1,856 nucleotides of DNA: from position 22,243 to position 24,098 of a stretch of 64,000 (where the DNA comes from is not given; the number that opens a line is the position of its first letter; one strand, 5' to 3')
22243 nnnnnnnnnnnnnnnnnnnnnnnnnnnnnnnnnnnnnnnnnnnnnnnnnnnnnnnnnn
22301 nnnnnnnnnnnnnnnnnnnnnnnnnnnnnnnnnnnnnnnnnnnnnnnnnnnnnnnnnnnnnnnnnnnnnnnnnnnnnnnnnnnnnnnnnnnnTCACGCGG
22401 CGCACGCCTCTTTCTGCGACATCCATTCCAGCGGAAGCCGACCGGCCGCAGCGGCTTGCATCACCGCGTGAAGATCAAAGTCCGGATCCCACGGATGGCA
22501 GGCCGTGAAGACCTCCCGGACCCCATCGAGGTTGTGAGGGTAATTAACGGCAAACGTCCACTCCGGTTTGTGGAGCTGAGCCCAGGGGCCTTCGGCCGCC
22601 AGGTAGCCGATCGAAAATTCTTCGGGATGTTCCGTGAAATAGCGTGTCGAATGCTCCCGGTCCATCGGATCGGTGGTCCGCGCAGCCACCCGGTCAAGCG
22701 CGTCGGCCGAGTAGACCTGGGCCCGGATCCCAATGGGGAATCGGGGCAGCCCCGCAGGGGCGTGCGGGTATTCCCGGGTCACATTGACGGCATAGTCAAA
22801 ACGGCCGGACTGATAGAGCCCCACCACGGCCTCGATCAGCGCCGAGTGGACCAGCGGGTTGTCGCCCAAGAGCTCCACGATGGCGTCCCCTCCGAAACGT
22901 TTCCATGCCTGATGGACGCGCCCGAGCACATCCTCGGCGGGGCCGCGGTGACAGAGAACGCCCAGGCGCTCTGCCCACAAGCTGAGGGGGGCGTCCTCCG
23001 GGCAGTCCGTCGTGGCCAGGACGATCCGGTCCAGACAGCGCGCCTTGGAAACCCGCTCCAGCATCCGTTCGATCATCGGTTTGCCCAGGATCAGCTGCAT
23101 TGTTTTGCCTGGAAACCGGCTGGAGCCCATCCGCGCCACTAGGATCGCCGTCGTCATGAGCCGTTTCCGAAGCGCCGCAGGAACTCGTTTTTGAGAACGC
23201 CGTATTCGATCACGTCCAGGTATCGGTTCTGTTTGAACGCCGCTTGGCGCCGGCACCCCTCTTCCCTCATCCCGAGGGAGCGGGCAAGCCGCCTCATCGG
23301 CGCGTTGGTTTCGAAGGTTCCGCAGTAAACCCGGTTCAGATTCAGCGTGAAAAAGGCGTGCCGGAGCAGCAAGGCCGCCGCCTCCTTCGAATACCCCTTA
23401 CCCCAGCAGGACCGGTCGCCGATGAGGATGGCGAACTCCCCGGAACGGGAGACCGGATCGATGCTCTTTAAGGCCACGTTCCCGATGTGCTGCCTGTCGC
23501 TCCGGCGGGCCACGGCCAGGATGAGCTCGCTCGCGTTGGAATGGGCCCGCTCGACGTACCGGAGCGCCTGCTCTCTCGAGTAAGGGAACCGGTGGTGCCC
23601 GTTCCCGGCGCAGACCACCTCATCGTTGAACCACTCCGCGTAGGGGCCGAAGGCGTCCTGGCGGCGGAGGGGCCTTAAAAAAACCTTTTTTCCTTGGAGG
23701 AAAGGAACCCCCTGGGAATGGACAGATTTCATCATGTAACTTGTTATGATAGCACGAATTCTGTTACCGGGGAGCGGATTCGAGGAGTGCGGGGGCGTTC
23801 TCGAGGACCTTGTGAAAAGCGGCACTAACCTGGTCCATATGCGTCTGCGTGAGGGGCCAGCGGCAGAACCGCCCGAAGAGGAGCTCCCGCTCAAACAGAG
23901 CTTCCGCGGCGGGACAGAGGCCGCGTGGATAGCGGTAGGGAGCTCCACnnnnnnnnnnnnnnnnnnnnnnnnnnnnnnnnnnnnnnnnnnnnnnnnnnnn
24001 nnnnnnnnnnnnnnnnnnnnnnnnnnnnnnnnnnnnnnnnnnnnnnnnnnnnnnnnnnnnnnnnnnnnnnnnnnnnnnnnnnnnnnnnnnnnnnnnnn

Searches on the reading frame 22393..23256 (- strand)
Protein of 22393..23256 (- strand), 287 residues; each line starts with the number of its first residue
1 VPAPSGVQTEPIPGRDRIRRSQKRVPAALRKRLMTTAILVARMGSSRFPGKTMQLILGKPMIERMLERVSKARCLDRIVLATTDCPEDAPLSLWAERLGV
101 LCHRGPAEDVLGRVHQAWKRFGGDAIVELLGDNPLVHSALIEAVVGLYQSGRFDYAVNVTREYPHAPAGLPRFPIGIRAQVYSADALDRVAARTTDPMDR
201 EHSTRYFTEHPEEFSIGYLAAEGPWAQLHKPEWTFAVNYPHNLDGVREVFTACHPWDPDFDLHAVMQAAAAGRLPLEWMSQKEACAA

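Call 14: search_protein_families(library=pfam, proteins=[window:22393-23256:-], max_evalue=0.0001)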
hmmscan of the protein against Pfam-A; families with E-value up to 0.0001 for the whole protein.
window:22393-23256:- (287 aa): 2 families
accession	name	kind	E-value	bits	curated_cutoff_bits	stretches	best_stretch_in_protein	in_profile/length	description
PF02348.25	CTP_transf_3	-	2.9e-23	83.2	22.6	1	37-215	2-170/217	Cytidylyltransferase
PF12804.13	NTP_transf_3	-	9.1e-10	39.4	27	1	42-171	11-134/160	MobA-like NTP transferase domain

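Call 31: search_protein_families(library=ncbifam, proteins=[window:22393-23256:-], max_evalue=0.00001)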
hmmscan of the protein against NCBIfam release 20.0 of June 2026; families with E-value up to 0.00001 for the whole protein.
window:22393-23256:- (287 aa): 6 families
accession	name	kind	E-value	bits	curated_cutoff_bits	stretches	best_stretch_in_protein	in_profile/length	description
NF009905.0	PRK13368.1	subfamily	2.2e-18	66.5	255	1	36-149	4-115/243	3-deoxy-manno-octulosonate cytidylyltransferase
NF003950.0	PRK05450.1-3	subfamily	1.7e-16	60.3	234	1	36-161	4-131/248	3-deoxy-manno-octulosonate cytidylyltransferase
NF003952.0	PRK05450.1-5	subfamily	7.2e-16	58.1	193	1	36-151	4-119/250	3-deoxy-manno-octulosonate cytidylyltransferase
NF003948.0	PRK05450.1-1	equivalog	2.8e-11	43.1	281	1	35-160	5-132/248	3-deoxy-manno-octulosonate cytidylyltransferase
TIGR00466.1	kdsB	equivalog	1.8e-09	37.4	155.2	1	36-146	4-114/241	3-deoxy-manno-octulosonate cytidylyltransferase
TIGR03584.1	PseF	equivalog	3.3e-06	26.9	205.7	1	37-84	2-49/222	pseudaminic acid cytidylyltransferase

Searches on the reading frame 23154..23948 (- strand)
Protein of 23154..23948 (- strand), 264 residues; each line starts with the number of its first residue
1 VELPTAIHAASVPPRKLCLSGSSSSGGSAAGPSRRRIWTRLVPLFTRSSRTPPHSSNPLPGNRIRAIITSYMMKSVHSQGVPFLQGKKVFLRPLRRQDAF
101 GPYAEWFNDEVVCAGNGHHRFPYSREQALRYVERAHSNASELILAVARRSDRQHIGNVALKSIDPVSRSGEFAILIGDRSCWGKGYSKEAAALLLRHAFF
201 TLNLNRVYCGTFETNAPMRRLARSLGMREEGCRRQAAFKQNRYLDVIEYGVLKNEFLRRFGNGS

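Call 14: search_protein_families(library=pfam, proteins=[window:23154-23948:-], max_evalue=0.0001)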
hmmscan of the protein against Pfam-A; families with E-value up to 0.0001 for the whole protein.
window:23154-23948:- (264 aa): 3 families
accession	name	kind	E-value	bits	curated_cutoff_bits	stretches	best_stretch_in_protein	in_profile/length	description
PF13302.13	Acetyltransf_3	-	1.7e-23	84.3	25.4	1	89-228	2-138/138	Acetyltransferase (GNAT) domain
PF00583.31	Acetyltransf_1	-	1e-06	29.4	20.7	1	123-227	16-116/116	Acetyltransferase (GNAT) family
PF13420.13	Acetyltransf_4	-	2.6e-05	24.7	24.3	1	94-246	4-153/155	Acetyltransferase (GNAT) domain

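Call 31: search_protein_families(library=ncbifam, proteins=[window:23154-23948:-], max_evalue=0.00001)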
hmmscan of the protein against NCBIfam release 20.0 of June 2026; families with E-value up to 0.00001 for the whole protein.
window:23154-23948:- (264 aa): 2 families
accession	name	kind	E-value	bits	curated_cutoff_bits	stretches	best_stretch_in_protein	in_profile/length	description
NF011709.0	PRK15130.1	equivalog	1.2e-10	41.5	218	1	140-261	56-174/186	spermidine N1-acetyltransferase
TIGR03585.1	PseH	equivalog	7.4e-08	32.6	93.1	1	126-249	36-155/156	UDP-4-amino-4,6-dideoxy-N-acetyl-beta-L-altrosamine N-acetyltransferase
